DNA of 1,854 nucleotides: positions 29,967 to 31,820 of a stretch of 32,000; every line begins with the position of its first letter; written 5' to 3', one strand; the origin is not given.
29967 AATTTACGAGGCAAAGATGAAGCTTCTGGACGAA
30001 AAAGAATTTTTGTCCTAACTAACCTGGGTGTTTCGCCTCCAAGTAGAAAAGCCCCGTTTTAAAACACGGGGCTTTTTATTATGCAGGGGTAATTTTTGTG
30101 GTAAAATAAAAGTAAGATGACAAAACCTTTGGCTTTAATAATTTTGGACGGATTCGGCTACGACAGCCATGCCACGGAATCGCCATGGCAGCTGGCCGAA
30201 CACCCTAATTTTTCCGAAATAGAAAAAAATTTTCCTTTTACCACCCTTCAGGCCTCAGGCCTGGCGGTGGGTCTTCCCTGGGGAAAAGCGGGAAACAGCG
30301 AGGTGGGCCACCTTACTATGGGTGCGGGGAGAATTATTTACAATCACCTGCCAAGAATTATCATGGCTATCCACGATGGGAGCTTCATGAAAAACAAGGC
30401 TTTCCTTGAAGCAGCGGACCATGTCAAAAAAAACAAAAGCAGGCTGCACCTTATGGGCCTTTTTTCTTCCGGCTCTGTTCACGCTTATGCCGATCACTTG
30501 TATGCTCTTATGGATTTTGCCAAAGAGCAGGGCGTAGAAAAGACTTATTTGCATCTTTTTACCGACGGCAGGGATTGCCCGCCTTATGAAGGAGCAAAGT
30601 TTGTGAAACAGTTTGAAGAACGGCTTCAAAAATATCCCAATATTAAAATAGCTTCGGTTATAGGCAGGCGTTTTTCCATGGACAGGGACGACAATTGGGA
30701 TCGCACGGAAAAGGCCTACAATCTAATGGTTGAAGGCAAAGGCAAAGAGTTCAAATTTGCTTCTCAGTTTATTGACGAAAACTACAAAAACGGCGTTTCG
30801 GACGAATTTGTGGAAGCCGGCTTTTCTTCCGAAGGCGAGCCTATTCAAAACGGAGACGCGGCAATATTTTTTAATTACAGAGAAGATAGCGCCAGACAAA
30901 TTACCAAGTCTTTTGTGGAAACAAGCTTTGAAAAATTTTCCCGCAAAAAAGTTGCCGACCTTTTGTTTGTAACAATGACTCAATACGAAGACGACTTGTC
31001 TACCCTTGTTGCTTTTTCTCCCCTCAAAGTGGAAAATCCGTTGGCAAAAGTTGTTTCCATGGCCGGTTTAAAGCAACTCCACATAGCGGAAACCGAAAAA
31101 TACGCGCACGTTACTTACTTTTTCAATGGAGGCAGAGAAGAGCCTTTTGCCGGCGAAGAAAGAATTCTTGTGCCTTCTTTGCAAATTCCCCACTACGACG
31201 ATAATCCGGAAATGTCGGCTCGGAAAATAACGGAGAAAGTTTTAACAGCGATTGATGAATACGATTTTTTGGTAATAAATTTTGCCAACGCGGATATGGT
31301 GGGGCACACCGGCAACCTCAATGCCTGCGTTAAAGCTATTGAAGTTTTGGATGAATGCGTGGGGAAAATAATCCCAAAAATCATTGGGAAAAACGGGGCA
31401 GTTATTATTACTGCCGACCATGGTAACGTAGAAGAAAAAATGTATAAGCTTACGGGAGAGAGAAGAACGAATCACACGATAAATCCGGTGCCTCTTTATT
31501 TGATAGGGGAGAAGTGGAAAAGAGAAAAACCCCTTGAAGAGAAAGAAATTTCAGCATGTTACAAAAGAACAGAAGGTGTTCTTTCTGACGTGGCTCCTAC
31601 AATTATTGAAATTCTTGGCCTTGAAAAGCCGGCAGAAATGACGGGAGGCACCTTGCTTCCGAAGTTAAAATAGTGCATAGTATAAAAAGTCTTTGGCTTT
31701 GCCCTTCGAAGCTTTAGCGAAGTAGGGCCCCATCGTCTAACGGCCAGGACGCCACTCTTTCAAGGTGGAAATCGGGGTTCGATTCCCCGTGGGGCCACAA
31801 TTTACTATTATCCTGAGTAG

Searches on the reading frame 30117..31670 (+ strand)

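Call 70: search_protein_families(library=pfam, proteins=[window:30117-31670:+], max_evalue=0.001)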
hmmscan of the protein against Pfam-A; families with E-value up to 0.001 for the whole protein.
window:30117-31670:+ (518 aa): 5 families
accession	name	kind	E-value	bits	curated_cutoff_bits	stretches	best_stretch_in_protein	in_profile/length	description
PF06415.18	iPGM_N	-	9.7e-73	244.7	27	1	83-291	3-216/217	BPG-independent PGAM N-terminus (iPGM_N)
PF01676.23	Metalloenzyme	-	1.8e-72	244.3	24.3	1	3-504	1-252/252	Metalloenzyme superfamily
PF08665.17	PglZ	-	0.00048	20.6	25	0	373-440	105-175/179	PglZ domain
PF01663.27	Phosphodiest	-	0.00054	20.1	23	1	372-441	150-225/342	Type I phosphodiesterase / nucleotide pyrophosphatase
PF00884.28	Sulfatase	-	0.0006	19.6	25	0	369-501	200-300/301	Sulfatase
